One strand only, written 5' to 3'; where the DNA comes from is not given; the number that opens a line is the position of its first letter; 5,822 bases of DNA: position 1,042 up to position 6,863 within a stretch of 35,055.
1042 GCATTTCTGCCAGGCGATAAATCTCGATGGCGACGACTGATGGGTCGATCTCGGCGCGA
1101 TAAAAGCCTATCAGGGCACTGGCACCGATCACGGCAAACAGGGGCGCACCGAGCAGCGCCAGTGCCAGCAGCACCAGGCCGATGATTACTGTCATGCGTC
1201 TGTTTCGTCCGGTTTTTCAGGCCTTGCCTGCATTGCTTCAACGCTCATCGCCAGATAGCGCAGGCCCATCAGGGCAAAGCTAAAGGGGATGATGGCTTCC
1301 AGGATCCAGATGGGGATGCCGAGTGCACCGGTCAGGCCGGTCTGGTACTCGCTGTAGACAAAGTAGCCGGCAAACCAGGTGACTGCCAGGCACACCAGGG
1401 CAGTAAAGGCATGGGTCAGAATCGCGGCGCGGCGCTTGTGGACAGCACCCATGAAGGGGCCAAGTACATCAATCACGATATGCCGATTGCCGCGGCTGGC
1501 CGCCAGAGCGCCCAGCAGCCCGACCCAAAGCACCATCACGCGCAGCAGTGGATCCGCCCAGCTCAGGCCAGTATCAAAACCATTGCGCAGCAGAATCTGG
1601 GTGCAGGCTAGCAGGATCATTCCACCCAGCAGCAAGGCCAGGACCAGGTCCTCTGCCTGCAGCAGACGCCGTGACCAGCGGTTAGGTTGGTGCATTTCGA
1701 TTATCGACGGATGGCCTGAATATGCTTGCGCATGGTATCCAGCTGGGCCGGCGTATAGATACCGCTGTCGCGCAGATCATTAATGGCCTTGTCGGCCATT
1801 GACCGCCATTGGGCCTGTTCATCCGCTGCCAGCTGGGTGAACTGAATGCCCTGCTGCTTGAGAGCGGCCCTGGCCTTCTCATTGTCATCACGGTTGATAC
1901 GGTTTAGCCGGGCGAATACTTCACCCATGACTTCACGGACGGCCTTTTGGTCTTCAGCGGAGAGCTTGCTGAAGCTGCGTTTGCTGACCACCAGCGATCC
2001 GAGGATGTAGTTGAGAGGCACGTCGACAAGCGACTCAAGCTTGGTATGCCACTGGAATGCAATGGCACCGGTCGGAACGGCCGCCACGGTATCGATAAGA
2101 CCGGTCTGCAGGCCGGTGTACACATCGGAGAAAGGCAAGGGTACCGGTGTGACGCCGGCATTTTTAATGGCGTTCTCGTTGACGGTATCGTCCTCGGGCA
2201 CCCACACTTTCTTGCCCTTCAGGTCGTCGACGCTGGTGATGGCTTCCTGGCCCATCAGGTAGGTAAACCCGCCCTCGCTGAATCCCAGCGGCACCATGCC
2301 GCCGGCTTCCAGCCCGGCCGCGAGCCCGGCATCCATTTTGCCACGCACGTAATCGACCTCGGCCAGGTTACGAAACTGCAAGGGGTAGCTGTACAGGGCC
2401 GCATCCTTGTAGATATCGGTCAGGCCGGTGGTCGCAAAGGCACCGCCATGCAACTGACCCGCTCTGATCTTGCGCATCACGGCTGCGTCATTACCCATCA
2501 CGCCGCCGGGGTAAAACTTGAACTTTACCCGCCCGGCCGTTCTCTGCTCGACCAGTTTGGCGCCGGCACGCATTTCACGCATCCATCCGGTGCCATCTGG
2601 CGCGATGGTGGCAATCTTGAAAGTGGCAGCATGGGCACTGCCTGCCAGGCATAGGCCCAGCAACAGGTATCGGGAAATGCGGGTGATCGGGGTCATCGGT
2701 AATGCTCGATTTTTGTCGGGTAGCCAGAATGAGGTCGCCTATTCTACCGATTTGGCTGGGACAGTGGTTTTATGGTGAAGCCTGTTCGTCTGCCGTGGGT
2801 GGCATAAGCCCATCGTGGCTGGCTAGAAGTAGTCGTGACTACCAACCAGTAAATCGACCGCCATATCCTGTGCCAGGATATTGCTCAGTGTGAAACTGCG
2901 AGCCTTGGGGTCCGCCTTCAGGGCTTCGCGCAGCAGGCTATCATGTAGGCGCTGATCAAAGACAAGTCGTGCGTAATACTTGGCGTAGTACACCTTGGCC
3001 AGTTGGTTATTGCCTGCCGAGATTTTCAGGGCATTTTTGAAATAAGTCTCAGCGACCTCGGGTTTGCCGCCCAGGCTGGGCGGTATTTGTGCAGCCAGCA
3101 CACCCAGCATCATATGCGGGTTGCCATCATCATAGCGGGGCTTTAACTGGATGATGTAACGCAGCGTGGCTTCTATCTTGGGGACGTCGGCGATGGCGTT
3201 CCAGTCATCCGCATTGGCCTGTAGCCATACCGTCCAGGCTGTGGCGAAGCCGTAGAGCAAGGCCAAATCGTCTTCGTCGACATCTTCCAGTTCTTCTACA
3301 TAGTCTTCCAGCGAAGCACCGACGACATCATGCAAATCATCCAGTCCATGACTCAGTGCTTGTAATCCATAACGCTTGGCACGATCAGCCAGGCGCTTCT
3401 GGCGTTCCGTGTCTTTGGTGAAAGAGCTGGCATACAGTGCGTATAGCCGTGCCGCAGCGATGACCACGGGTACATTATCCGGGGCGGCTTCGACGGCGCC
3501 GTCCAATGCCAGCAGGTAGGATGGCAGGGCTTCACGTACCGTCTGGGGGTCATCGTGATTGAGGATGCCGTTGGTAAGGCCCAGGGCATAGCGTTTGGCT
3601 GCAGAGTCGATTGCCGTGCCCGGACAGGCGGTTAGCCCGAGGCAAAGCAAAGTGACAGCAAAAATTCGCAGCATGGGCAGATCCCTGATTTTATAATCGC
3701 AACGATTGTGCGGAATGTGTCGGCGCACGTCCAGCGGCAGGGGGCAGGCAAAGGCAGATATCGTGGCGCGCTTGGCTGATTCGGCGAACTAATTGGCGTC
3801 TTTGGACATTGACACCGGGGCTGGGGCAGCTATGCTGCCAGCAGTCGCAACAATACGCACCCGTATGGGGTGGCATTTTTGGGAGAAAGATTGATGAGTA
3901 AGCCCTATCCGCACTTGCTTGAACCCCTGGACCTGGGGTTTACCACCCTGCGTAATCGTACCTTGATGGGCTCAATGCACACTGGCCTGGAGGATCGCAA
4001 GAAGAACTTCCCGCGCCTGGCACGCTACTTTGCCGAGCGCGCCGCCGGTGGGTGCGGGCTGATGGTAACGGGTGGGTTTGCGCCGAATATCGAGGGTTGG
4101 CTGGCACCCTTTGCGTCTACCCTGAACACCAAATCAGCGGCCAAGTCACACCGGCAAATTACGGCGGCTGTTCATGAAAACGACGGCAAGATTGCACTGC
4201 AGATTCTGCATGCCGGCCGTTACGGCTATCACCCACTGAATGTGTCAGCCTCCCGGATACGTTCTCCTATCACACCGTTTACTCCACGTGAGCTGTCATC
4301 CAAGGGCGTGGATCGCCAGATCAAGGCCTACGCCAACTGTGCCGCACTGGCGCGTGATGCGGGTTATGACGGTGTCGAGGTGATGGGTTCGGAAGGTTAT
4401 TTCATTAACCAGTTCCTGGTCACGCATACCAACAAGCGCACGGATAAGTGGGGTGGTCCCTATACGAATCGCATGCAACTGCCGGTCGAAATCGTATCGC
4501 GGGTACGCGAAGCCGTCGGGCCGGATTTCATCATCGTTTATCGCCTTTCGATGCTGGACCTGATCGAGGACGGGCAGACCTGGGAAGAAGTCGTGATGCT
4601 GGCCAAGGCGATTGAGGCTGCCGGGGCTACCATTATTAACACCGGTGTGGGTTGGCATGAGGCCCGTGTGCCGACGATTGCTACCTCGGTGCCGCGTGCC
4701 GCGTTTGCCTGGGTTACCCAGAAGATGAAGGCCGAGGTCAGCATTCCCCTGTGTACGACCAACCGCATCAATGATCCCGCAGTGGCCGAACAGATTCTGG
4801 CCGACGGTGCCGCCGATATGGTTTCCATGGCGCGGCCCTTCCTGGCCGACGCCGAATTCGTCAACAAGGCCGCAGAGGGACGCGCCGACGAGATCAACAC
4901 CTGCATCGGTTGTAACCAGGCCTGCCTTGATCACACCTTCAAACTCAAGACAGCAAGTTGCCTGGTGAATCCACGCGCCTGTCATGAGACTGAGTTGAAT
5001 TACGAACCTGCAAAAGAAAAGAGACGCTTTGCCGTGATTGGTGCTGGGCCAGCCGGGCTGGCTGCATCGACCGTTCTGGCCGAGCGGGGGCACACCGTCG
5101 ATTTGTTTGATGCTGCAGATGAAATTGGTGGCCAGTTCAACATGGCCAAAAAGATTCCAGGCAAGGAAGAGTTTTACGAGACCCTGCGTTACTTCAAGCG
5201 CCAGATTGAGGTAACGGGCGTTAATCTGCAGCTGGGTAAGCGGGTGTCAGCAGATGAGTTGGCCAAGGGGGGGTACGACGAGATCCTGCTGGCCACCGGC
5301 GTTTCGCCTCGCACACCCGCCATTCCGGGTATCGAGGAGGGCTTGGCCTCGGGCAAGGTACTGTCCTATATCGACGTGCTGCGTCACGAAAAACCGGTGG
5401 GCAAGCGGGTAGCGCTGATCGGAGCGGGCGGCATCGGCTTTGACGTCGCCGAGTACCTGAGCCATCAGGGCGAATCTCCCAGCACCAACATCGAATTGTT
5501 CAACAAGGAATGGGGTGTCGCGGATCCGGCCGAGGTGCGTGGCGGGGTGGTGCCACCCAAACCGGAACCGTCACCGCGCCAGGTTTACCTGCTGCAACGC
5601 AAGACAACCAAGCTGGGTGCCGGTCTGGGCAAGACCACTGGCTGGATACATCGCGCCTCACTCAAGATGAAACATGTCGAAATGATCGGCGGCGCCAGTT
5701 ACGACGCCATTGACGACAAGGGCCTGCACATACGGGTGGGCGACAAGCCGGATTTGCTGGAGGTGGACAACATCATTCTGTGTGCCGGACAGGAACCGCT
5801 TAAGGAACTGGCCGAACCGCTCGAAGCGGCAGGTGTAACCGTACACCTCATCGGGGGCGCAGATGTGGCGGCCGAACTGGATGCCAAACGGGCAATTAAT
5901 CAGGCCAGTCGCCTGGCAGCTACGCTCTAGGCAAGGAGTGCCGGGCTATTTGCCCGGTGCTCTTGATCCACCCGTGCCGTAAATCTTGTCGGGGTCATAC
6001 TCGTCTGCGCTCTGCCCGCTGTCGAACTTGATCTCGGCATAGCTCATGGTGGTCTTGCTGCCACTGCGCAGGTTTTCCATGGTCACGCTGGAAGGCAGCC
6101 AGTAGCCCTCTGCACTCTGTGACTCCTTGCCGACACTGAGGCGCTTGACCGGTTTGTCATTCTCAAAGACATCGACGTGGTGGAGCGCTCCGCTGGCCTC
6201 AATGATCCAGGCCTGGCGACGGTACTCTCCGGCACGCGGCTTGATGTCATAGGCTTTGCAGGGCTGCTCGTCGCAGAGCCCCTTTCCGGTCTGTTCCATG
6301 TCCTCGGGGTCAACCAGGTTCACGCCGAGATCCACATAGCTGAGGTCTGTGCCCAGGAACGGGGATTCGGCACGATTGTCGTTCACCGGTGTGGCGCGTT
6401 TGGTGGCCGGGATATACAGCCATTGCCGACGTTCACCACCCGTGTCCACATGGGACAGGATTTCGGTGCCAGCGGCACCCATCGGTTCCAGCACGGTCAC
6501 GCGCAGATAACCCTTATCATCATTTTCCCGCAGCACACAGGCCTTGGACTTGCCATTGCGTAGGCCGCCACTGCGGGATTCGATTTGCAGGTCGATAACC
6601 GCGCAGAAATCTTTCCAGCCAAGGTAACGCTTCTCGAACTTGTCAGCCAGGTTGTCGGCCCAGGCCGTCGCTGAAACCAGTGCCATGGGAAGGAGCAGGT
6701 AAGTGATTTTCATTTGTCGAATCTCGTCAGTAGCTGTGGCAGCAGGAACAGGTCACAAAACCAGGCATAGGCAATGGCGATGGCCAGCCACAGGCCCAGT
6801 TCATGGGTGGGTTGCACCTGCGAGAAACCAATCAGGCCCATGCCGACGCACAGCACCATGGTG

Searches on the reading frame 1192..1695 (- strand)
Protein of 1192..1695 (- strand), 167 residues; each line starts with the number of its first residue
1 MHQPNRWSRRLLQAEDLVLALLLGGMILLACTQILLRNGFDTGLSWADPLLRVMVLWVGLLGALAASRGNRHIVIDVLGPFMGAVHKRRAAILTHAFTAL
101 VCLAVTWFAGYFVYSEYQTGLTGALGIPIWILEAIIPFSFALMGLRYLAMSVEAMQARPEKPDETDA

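Call 29: search_protein_families(library=pfam, proteins=[window:1192-1695:-], max_evalue=0.0001)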
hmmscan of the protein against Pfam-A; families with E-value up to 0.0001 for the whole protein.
window:1192-1695:- (167 aa): 1 family
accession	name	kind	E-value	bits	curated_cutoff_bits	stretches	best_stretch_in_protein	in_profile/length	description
PF04290.18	DctQ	-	5.4e-25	88.2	28.3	1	26-155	1-130/132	Tripartite ATP-independent periplasmic transporters, DctQ component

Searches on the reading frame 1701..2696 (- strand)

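Call 29: search_protein_families(library=pfam, proteins=[window:1701-2696:-], max_evalue=0.0001)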
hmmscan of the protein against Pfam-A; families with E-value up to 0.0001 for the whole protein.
window:1701-2696:- (331 aa): 1 family
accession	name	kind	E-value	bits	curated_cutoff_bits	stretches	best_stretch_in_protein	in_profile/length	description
PF03480.18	DctP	-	1.5e-45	156.2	23.4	1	29-306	2-280/286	Bacterial extracellular solute-binding protein, family 7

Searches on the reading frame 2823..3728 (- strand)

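Call 29: search_protein_families(library=pfam, proteins=[window:2823-3728:-], max_evalue=0.0001)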
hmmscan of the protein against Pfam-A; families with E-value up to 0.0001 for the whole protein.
window:2823-3728:- (301 aa): 1 family
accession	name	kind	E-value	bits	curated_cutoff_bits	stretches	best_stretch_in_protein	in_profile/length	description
PF16811.11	TAtT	-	1.2e-60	205.6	26.5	1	58-301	2-263/263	TRAP transporter T-component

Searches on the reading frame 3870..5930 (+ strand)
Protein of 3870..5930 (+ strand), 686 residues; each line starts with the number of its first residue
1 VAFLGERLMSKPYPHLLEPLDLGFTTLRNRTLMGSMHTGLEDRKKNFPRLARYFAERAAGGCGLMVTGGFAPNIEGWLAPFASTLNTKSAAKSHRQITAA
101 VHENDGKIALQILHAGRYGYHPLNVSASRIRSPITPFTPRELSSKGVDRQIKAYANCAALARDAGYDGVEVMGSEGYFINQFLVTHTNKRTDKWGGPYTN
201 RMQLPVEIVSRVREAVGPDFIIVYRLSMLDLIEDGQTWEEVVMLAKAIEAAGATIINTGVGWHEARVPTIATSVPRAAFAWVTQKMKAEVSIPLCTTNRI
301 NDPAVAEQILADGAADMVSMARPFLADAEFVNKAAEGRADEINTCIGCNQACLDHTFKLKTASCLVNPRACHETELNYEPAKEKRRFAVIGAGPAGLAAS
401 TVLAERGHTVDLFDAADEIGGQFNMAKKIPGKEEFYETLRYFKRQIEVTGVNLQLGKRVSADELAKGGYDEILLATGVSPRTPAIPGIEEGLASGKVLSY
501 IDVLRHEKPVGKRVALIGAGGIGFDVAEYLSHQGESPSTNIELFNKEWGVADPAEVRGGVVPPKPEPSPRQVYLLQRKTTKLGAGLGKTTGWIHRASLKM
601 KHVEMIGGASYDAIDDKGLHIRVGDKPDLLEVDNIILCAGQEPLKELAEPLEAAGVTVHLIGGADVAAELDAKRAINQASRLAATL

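Call 29: search_protein_families(library=pfam, proteins=[window:3870-5930:+], max_evalue=0.0001)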
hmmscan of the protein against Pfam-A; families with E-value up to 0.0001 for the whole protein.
window:3870-5930:+ (686 aa): 5 families
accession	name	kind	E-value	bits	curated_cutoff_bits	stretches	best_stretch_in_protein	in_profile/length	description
PF00724.26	Oxidored_FMN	-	2.4e-83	280.7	27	1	16-341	2-342/342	NADH:flavin oxidoreductase / NADH oxidase family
PF07992.20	Pyr_redox_2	-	2.1e-27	96.7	26.1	1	387-666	3-259/291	Pyridine nucleotide-disulphide oxidoreductase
PF13450.12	NAD_binding_8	-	6.7e-09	36.3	21.9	1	389-424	1-36/68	NAD(P)-binding Rossmann-like domain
PF00070.33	Pyr_redox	-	6e-07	30.3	22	0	386-423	1-38/82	Pyridine nucleotide-disulphide oxidoreductase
PF03486.20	HI0933_like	-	5e-06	26.6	50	1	387-426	3-42/244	HI0933-like protein Rossmann domain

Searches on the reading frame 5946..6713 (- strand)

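Call 29: search_protein_families(library=pfam, proteins=[window:5946-6713:-], max_evalue=0.0001)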
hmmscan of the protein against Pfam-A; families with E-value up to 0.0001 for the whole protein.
window:5946-6713:- (255 aa): 1 family
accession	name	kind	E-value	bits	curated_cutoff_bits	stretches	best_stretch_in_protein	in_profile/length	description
PF17131.11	LolA_like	-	1.3e-26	93.8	30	1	72-239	7-177/184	Outer membrane lipoprotein-sorting protein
